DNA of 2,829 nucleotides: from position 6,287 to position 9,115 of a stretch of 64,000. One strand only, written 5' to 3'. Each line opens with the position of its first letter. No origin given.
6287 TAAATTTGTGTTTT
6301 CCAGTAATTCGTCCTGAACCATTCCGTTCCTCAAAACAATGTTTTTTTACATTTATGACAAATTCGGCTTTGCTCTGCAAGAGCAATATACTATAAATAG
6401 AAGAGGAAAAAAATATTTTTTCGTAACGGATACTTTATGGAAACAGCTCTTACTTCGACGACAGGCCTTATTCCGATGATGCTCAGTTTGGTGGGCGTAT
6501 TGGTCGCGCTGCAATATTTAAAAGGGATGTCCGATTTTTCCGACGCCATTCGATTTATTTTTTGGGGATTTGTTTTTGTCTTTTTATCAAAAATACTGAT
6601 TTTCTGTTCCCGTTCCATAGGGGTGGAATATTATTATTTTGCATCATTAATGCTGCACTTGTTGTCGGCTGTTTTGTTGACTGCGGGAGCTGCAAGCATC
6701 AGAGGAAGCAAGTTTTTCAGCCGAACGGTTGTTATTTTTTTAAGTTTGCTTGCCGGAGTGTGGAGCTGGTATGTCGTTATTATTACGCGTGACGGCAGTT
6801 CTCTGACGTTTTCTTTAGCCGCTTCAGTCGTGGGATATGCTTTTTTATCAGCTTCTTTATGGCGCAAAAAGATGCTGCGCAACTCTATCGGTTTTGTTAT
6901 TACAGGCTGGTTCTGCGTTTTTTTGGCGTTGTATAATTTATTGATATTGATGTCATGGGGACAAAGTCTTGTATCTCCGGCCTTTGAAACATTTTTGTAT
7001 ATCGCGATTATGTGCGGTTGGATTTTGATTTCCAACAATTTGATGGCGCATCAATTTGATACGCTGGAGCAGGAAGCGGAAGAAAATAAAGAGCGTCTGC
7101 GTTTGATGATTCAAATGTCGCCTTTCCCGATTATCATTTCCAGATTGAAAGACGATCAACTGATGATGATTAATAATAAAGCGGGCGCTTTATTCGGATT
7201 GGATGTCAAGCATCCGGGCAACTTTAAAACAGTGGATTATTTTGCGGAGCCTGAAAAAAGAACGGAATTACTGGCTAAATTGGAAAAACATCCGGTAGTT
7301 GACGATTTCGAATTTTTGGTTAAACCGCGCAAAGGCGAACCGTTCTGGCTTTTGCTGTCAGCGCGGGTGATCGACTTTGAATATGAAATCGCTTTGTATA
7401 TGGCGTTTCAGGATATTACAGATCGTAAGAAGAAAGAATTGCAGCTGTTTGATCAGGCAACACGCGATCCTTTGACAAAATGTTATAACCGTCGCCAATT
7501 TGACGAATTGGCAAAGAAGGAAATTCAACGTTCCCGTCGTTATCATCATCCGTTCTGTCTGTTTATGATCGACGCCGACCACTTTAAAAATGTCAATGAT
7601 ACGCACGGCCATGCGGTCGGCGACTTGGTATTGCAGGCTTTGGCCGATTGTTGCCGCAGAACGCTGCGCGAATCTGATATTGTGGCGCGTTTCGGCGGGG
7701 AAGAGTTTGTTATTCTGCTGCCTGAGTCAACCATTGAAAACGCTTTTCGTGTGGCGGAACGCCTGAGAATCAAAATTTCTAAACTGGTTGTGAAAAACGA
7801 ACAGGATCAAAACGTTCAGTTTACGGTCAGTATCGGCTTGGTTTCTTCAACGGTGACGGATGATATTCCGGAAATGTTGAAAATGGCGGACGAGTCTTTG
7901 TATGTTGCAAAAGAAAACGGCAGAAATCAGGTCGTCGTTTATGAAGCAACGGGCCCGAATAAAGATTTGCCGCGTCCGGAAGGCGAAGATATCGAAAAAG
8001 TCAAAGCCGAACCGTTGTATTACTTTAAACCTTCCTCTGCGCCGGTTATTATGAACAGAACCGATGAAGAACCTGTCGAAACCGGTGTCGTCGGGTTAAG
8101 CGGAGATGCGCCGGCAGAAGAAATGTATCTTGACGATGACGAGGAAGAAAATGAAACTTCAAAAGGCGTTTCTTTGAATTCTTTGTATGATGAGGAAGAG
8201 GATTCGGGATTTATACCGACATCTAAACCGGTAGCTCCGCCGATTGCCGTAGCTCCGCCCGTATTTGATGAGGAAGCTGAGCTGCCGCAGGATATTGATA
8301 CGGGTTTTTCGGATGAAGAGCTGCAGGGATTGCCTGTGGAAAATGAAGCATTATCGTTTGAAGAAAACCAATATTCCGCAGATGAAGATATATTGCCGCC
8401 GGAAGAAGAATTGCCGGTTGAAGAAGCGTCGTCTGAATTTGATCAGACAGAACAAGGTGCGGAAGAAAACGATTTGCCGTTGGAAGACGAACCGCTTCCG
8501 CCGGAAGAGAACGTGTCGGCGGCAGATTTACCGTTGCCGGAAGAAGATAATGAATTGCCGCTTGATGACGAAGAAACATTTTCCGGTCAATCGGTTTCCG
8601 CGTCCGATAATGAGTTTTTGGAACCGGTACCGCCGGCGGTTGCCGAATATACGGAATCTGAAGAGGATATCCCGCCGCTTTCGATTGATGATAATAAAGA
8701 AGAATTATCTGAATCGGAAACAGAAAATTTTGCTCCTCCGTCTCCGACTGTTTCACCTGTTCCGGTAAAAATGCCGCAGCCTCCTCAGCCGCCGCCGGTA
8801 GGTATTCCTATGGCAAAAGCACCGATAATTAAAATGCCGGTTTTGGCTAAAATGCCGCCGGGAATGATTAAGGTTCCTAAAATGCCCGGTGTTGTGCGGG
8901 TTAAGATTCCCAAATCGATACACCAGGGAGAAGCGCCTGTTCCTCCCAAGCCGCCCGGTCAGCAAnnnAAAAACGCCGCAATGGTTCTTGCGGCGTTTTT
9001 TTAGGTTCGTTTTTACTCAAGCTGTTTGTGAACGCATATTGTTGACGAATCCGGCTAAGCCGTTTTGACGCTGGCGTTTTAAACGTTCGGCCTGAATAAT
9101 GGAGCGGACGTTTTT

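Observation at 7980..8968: GGDEF diguanylate cyclase with a 330-aa acidic repeat tail ending in xKMP repeats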

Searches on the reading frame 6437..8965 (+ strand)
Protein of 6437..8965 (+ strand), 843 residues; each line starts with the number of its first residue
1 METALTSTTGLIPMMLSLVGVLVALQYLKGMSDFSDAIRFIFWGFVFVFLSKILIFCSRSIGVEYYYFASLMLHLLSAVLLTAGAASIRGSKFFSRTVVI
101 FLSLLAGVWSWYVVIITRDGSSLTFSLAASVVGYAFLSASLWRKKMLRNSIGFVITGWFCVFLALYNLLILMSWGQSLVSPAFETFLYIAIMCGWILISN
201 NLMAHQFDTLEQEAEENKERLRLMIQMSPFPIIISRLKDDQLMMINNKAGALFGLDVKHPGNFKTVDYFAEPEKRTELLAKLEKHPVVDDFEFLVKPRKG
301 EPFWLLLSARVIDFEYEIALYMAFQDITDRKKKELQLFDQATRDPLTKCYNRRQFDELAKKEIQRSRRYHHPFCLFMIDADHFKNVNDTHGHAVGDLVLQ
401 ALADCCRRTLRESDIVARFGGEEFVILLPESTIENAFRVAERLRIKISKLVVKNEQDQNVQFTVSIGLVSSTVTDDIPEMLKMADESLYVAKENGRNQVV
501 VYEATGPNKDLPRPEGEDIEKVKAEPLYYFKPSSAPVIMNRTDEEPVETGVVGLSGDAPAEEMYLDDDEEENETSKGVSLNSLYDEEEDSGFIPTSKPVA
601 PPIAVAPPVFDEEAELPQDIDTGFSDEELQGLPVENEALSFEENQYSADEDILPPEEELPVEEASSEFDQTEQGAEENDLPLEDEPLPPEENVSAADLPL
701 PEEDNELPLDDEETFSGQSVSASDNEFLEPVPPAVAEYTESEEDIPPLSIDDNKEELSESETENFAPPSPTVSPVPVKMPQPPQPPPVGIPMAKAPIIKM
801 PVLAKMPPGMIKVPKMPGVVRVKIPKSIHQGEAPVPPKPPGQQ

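Call 3: search_protein_families(library=pfam, proteins=[window:6437-8965:+], max_evalue=0.1)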
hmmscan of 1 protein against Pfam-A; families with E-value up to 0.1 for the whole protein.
window:6437-8965:+ (843 aa): 5 families
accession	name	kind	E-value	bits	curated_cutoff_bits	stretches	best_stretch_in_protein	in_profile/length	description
PF00990.26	GGDEF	-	1.2e-44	152.4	23.8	1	341-498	1-161/161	Diguanylate cyclase, GGDEF domain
PF22335.1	Cas10-Cmr2_palm2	-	2.8e-05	24.7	27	1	420-499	58-132/133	Cas10/Cmr2, second palm domain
PF24898.2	GGDEF_GdpP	-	7.6e-05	23.4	30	1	422-504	46-121/126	Cyclic-di-AMP phosphodiesterase GdpP-like, GGDEF domain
PF13426.13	PAS_9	-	8.2e-05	23.3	27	1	232-329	4-103/103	PAS domain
PF13188.13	PAS_8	-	0.014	15.7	21.8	1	219-260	1-39/65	PAS domain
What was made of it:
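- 7091..7423 (+): PAS domain, aa 219-329. PAS_9 E=8.2e-5, below the gathering score (call 3).
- On GGDEF-domain diguanylate cyclase (Pfam PF00990 / TIGR00254): PF00990 scores 152.4 bits against a cut-off of 23.8, covering profile positions 1-161 of 161 (call 3).
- GGDEF scores E=1.2e-44 (call 3).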

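Call 6: find_homologous_proteins(query=window:6437-8965:+)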
Query window:6437-8965:+ (843 aa): 2700 proteins with E <= 0.001 among 8000 candidates; the best 120 are listed.
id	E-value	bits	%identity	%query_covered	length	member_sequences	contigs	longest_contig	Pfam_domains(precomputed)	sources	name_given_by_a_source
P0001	0.0e+0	1848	98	100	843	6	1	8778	PF22335.2,PF00990.27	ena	-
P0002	0.0e+0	1369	74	100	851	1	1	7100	PF22335.2,PF00990.27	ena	-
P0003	0.0e+0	1345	73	100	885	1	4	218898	PF00990.27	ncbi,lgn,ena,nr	ncbi:MAG: diguanylate cyclase [Alphaproteobacteria bacterium]|nr:diguanylate cyclase [Alphaproteobac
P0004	0.0e+0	1323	71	100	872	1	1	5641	PF00990.27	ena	-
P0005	0.0e+0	1318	70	100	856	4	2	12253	PF00990.27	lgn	-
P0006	0.0e+0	1308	72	99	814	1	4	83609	PF22335.2,PF00990.27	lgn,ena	-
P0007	0.0e+0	1255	71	100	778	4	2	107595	PF00990.27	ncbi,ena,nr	ncbi:MAG: diguanylate cyclase [Alphaproteobacteria bacterium]|nr:diguanylate cyclase [Alphaproteobac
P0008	0.0e+0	1237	70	100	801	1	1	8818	PF22335.2,PF00989.32,PF00990.27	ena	-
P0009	0.0e+0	1234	69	100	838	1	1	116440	PF22335.2,PF00990.27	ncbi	-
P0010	0.0e+0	1232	70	100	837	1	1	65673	PF22335.2,PF00990.27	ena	-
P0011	0.0e+0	1232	70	100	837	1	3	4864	PF22335.2,PF00990.27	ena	-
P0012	0.0e+0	1232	69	100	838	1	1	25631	PF22335.2,PF00990.27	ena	-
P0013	0.0e+0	1231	80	75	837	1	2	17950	PF22335.2,PF00990.27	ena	-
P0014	0.0e+0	1230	70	100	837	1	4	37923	PF22335.2,PF00990.27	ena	-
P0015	0.0e+0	1230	70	100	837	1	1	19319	PF22335.2,PF00990.27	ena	-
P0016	0.0e+0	1229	69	100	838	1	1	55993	PF22335.2,PF00990.27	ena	-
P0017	0.0e+0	1214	82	70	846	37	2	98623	PF00990.27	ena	-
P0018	0.0e+0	1212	69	100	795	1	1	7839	PF22335.2,PF00990.27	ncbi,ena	-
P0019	0.0e+0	1207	78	79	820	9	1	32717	PF22335.2,PF00990.27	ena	-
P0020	0.0e+0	1201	83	71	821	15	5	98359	PF22335.2,PF00990.27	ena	-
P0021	0.0e+0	1200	65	99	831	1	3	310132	PF00989.32,PF00990.27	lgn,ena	-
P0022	0.0e+0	1199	65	100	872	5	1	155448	PF22335.2,PF24898.3,PF00990.27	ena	-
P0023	0.0e+0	1198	69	100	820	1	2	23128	PF22335.2,PF00990.27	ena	-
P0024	0.0e+0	1196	70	100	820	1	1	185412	PF22335.2,PF00990.27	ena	-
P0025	0.0e+0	1196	69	100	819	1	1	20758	PF22335.2,PF00990.27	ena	-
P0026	0.0e+0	1196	68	100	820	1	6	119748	PF22335.2,PF00990.27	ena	-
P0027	0.0e+0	1195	69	100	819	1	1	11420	PF22335.2,PF00990.27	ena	-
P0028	0.0e+0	1193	83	71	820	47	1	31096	PF22335.2,PF00990.27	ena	-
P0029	0.0e+0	1193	66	100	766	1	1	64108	PF22335.2,PF00990.27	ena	-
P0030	0.0e+0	1189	68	100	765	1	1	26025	PF22335.2,PF00990.27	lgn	-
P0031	0.0e+0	1188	65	100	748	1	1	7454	PF22335.2,PF00990.27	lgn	-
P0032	0.0e+0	1184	68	100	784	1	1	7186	PF22335.2,PF00990.27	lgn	-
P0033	0.0e+0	1183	83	70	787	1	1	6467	PF22335.2,PF00990.27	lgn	-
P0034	0.0e+0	1182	68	100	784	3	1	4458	PF22335.2,PF00990.27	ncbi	-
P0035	0.0e+0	1181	83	71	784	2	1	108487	PF22335.2,PF00990.27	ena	-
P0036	0.0e+0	1128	63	100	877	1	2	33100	PF22335.2,PF00990.27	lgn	-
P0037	0.0e+0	1118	79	72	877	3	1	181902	PF22335.2,PF00990.27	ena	-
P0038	0.0e+0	1098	66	100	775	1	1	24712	PF00990.27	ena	-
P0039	0.0e+0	1088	65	100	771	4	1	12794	PF00990.27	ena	-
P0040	0.0e+0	1044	60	100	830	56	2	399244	PF00990.27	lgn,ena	-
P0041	0.0e+0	1039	67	82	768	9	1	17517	PF00990.27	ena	-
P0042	0.0e+0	1039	71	72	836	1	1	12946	PF00990.27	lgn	-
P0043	2.0e-295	1001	56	99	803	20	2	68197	PF13426.14,PF00990.27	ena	-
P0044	2.6e-294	997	73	72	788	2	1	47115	PF00990.27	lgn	-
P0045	3.6e-294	996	69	74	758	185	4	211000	PF13426.14,PF00989.32,PF00990.27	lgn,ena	-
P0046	5.6e-293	992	73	69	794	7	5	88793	PF00990.27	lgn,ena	-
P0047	6.2e-292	989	58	99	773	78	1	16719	PF13426.14,PF00990.27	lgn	-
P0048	4.4e-290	983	61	100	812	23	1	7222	PF00990.27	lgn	-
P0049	1.7e-287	974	58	99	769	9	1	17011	PF13426.14,PF00990.27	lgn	-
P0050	2.8e-287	974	58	99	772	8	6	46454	PF13426.14,PF00989.32,PF00990.27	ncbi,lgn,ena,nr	ncbi:MAG TPA: hypothetical protein DD624_00325 [Alphaproteobacteria bacterium]|nr:hypothetical prote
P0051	1.9e-286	971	69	74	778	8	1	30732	PF13426.14,PF00989.32,PF00990.27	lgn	-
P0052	1.1e-268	912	56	96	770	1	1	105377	PF00990.27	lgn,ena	-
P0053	4.8e-264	897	55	100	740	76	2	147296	PF22335.2,PF00990.27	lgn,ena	-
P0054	6.4e-261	886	61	78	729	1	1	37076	PF22335.2,PF00989.32,PF00990.27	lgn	-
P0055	4.7e-260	884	55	100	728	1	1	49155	PF22335.2,PF00989.32,PF00990.27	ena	-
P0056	1.3e-254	866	51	100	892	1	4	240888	PF13426.14,PF00989.32,PF00990.27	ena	-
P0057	8.3e-249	846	69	63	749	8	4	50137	PF22335.2,PF00989.32,PF00990.27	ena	-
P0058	6.1e-246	837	74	59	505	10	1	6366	PF22335.2,PF00989.32,PF00990.27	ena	-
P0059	1.3e-245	836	62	71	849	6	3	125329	PF22335.2,PF00990.27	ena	-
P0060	8.5e-244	830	52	91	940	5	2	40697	PF13426.14,PF00989.32,PF00990.27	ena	-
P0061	3.0e-242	825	57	79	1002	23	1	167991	PF00990.27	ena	-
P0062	4.2e-241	821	58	79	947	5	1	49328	PF00990.27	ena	-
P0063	3.2e-240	818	51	98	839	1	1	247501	PF00990.27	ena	-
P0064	1.5e-237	809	62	71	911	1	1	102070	PF00990.27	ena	-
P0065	1.3e-217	743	51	70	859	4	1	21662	PF00990.27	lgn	-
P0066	2.2e-217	742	45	97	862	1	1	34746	PF00990.27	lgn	-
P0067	5.7e-210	718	53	71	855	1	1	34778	PF00990.27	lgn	-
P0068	4.6e-180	619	42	98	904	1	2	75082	PF00990.27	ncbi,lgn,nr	ncbi:MAG: diguanylate cyclase [Alphaproteobacteria bacterium]|nr:diguanylate cyclase [Alphaproteobac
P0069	8.8e-176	605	77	42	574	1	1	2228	PF00990.27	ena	-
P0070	1.3e-129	452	44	58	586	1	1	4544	PF00990.27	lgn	-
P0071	5.4e-129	450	44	58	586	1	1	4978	PF00990.27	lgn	-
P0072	4.3e-126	440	43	62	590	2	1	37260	PF00990.27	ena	-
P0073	2.3e-124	435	42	62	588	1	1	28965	PF00990.27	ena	-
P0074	2.9e-123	431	46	59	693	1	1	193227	PF00990.27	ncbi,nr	ncbi:MAG: diguanylate cyclase [Alphaproteobacteria bacterium]|nr:diguanylate cyclase [Alphaproteobac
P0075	4.4e-123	430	37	88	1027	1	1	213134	PF13426.14,PF00989.32,PF00990.27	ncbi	ncbi:MAG: diguanylate cyclase [Alphaproteobacteria bacterium]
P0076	7.8e-123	430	43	60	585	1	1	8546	PF13426.14,PF13188.14,PF00989.32,PF00990.27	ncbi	-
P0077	9.3e-123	429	45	57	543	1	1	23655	PF13188.14,PF00989.32,PF00990.27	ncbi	-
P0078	4.5e-121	424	44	59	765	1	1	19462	PF00990.27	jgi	jgi:diguanylate cyclase (GGDEF)-like protein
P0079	4.5e-120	421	44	59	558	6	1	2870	PF13188.14,PF00989.32,PF00990.27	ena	-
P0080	4.8e-119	417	43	59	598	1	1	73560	PF13426.14,PF13188.14,PF00989.32,PF00990.27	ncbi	-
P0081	4.1e-117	411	43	57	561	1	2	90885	PF00989.32,PF00990.27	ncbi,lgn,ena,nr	ncbi:MAG: GGDEF domain-containing protein [Alphaproteobacteria bacterium]|nr:GGDEF domain-containing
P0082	7.5e-115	403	41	62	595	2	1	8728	PF00990.27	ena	-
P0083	6.9e-113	397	42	57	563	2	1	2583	PF13188.14,PF00990.27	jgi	jgi:diguanylate cyclase (GGDEF)-like protein/PAS domain S-box-containing protein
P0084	1.3e-112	396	41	60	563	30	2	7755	PF13188.14,PF00990.27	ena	-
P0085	7.1e-112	393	42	57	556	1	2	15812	PF00990.27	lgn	-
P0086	1.6e-110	389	43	55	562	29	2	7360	PF00990.27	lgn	-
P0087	5.4e-107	377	49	44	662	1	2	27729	PF00990.27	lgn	-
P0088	1.3e-106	376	47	48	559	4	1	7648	PF00990.27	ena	-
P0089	2.1e-106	375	40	58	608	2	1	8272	PF13426.14,PF00990.27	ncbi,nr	ncbi:hypothetical protein FACS1894186_7370 [Alphaproteobacteria bacterium]|nr:hypothetical protein F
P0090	3.5e-103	365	43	55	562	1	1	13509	PF00990.27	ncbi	-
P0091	7.7e-103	364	39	58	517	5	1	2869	PF00990.27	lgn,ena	-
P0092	1.6e-99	353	47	47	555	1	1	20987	PF00990.27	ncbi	-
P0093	3.5e-99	351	39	59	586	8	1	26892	PF13426.14,PF13188.14,PF00989.32,PF00990.27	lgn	-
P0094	3.6e-99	351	39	59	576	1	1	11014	PF13426.14,PF00989.32,PF00990.27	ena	-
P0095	7.3e-99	350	40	59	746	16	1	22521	PF13426.14,PF00989.32,PF00990.27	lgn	-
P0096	1.8e-98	349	38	59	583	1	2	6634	PF13426.14,PF13188.14,PF00989.32,PF00990.27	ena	-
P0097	3.2e-98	348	39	57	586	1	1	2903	PF13426.14,PF13188.14,PF00989.32,PF00990.27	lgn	-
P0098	5.9e-98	347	50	42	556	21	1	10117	PF00990.27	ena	-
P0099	1.9e-97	346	36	64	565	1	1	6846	PF13426.14,PF22335.2,PF00989.32,PF00990.27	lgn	-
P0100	3.2e-97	345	38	59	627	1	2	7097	PF13426.14,PF00989.32,PF00990.27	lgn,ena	-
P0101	4.2e-97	345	38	58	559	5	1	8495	PF13426.14,PF13188.14,PF22335.2,PF00989.32,PF00990.27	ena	-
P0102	5.6e-97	344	40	49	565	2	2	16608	PF13426.14,PF22335.2,PF00989.32,PF00990.27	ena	-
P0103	7.7e-97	344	40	58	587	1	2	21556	PF13426.14,PF00989.32,PF00990.27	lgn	-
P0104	1.5e-96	343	39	59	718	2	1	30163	PF13426.14,PF13188.14,PF00989.32,PF00990.27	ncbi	-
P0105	2.3e-96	342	38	59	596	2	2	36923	PF13426.14,PF00989.32,PF00990.27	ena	-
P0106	2.4e-96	342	39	59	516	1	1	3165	PF13426.14,PF00989.32,PF00990.27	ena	-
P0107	2.6e-96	342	38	61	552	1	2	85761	PF13426.14,PF00989.32,PF00990.27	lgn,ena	-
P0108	2.9e-96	342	41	51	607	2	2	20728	PF13426.14,PF13188.14,PF22335.2,PF00990.27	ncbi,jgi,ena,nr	ncbi:MAG: sensor domain-containing diguanylate cyclase [Alphaproteobacteria bacterium]|nr:sensor dom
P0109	4.5e-96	341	40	58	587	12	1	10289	PF13426.14,PF00989.32,PF00990.27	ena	-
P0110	5.1e-96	341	44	44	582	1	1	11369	PF13426.14,PF00989.32,PF00990.27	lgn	-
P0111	5.8e-96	341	37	59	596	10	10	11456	PF13426.14,PF00989.32,PF00990.27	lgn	-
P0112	1.0e-95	340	38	59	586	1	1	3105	PF13426.14,PF00989.32,PF00990.27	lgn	-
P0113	1.4e-95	340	41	47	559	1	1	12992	PF13426.14,PF22335.2,PF00989.32,PF00990.27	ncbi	-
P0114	1.4e-95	340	38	55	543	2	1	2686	PF00990.27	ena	-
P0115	2.7e-95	339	45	44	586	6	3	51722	PF13426.14,PF00990.27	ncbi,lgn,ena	-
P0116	3.7e-95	338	38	59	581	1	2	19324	PF13426.14,PF13188.14,PF22335.2,PF00989.32,PF00990.27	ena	-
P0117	4.3e-95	338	38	59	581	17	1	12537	PF13426.14,PF13188.14,PF22335.2,PF00989.32,PF00990.27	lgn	-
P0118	1.6e-94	336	39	58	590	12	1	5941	PF13426.14,PF00989.32,PF00990.27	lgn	-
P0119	1.8e-94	336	37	59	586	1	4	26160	PF13426.14,PF00989.32,PF00990.27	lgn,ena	-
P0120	1.9e-94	336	38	58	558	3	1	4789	PF13426.14,PF00990.27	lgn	-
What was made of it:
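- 6437..8968 (+): Complete gene for the 843-aa 7TM-PAS-GGDEF diguanylate cyclase with its tail. Full-length orthologues at 42-98% identity in call 6.
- A 98%-identical protein of the same length comes from another sample (call 6).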

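Call 17: find_related_loci(query=window:6437-8965:+, collection=genome_contigs, flank=6000)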
Query window:6437-8965:+ (843 aa) in genome_contigs; peptide patterns used: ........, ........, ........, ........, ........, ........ (x = any residue, [..] = any of these).
384 stretches matched a pattern; 47 encode a relative of the query (tblastn E <= 1e-3); 47 distinct loci.
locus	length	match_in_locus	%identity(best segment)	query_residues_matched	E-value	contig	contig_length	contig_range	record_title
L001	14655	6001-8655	73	1-843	0e+0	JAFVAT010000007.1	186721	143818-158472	MAG: Alphaproteobacteria bacterium isolate RGIG5000 Roe_deer_Rumen-5__c936, whole genome shotgun sequence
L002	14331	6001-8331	71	1-842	0e+0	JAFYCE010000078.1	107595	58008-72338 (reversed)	MAG: Alphaproteobacteria bacterium isolate RGIG6957 Sheep_Rumen.Co__c2038888, whole genome shotgun sequence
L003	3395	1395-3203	83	1-597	0e+0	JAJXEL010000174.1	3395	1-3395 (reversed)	MAG: Alphaproteobacteria bacterium isolate C13_60.fa NODE_10008_length_3395_cov_5.319162, whole genome shotgun sequence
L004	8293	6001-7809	83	1-597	0e+0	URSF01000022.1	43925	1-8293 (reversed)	uncultured Rhodospirillaceae bacterium isolate UMGS1296 genome assembly, contig: NODE_438_length_43925_cov_11.631457, wh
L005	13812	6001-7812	81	1-597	0e+0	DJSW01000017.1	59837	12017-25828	MAG TPA_asm: Alphaproteobacteria bacterium UBA6324 UBA6324_contig_112, whole genome shotgun sequence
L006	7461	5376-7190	82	1-599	0e+0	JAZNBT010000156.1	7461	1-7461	MAG: Alphaproteobacteria bacterium isolate T1900044741_TS20190207.MAGScoT_cleanbin_000004 SGB_2063_k141_2517878, whole g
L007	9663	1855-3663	83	1-597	0e+0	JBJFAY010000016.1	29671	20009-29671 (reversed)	MAG: Alphaproteobacteria bacterium isolate PUUB15_bin.049 NODE_1240_length_29671_cov_6.670347, whole genome shotgun sequ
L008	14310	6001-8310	65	1-839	0e+0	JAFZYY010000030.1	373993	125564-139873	MAG: Alphaproteobacteria bacterium isolate RGIG8225 Water_buffalos_Rumen-5__c2110845, whole genome shotgun sequence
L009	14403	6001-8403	61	1-840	0e+0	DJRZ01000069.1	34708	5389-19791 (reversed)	MAG TPA_asm: Alphaproteobacteria bacterium UBA6347 UBA6347_contig_3911, whole genome shotgun sequence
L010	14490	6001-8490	60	1-842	0e+0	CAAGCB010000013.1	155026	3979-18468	MAG TPA_asm: Alphaproteobacteria bacterium, isolate HGM16793, WGS project CAAGCB010000000 data, contig: SRS476094_28_k11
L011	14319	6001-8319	58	2-839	0e+0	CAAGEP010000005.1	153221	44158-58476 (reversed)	MAG TPA_asm: Alphaproteobacteria bacterium, isolate HGM16788, WGS project CAAGEP010000000 data, contig: SRS476164_70_k11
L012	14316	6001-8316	58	2-839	0e+0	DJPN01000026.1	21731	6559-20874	MAG TPA_asm: Alphaproteobacteria bacterium UBA6411 UBA6411_contig_2380, whole genome shotgun sequence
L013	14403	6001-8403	57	5-839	0e+0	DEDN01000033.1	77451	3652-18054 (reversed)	MAG TPA_asm: Alphaproteobacteria bacterium UBA2903 UBA2903_contig_4006, whole genome shotgun sequence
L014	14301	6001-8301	59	5-839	0e+0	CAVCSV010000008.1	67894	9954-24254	Limosilactobacillus gorillae isolate H07622-L1_cleanbin_000006 genome assembly, contig: Spades_H07622-L1_contig_192, who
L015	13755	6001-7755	73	1-585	0e+0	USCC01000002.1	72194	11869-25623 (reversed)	uncultured Rhodospirillaceae bacterium isolate UMGS1574 genome assembly, contig: NODE_176_length_72194_cov_6.830660, who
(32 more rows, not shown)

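Call 37: predict_structure(alignment_id=A2)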
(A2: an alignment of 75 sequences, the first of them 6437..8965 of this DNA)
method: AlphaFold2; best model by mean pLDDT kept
length: 843 residues; sequences in the alignment: 75
mean_pLDDT: 75.1   pTM: 0.52
mean pLDDT of the five models: 75.1, 74.3, 73.4, 71.7, 71.7
residues with pLDDT >= 90: 475; 70-90: 50; 50-70: 39; < 50: 279
segments of 3 or more residues with pLDDT < 50: 537-579, 587-601, 603-609, 611-624, 630-653, 655-730, 734-739, 741-766, 768-786, 788-805, 810-812, 814-835
pLDDT, mean of each block of 10 residues (from residue 1): 59 95 94 90 98 93 96 98 95 94 98 95 96 97 83 95 96 89 95 95 90 89 91 95 95 93 93 95 97 93 96 93 96 91 93 96 96 97 93 95 96 94 96 97 97 95 97 96 97 94 96 93 95 62 43 41 42 41 49 41 45 42 47 40 38 47 43 44 45 42 45 41 39 45 41 40 43 36 41 40 47 44 41 48 44
secondary structure, 60 per line:
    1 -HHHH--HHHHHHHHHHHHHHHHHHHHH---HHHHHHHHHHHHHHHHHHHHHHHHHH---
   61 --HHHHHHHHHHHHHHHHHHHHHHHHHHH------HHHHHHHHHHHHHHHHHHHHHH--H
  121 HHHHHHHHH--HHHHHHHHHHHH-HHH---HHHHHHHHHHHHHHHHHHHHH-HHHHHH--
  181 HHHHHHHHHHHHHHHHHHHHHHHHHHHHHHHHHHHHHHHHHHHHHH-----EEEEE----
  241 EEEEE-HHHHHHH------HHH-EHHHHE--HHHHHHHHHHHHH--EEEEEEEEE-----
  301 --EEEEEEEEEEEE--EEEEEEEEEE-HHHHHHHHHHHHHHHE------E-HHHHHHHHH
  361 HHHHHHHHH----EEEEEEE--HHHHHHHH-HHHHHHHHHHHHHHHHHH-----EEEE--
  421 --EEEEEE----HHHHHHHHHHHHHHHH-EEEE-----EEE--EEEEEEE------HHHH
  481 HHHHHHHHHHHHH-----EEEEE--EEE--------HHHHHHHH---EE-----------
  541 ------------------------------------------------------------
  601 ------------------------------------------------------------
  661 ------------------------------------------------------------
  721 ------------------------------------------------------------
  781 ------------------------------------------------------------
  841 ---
elements in order (helices of 4 or more, strands of 3 or more residues): H2-5 H8-28 H32-57 H63-89 H96-117 H120-129 H132-143 H151-171 H173-178 H181-226 E232-236 E241-245 H247-253 H265-268 H272-284 E287-295 E303-314 E317-326 H328-342 H352-369 E374-380 H383-390 H392-409 E415-418 E423-428 H433-448 E450-453 E459-461 E464-470 H477-493 E499-503 E506-508 H517-524
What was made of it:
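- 6437..7066 (+): N-terminal membrane domain, aa 1-210, seven TM helices. Predicted N-terminus outside and C-terminus inside, so PAS, GGDEF and the tail are cytoplasmic. AF2 helices 8-28, 32-57, 63-89, 96-117, 120-143, 151-171 and 181-226 at pLDDT >90 (call 37).
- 8207..8746 (+): Acidic, proline-rich disordered linker, aa 591-770, with degenerate E-L-P-x-E-E units. This is a lineage-specific extension. pLDDT <50 (call 37).
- On TonB-type proline-rich spacer: Nothing folded follows the tail (call 37).
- Closest known: TonB proline-rich spacer. Different: This tail is about 250 aa beyond the ancestral end, cytoplasmic by topology (call 37), and irregular.
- Checked: The first ~30 tail residues (505-533) are modelled as folded with the body (pLDDT >90, call 37).
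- Seven confident TM helices put the tail in the cytoplasm (call 37). Disorder. pLDDT is below 50 for aa 537-843, against above 90 for aa 10-533 (call 37). AF2 gives no contact of aa 537-843 with the body; everything there is below pLDDT 50 (call 37).
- Tried and rejected: The AF2 monomer shows none (call 37).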
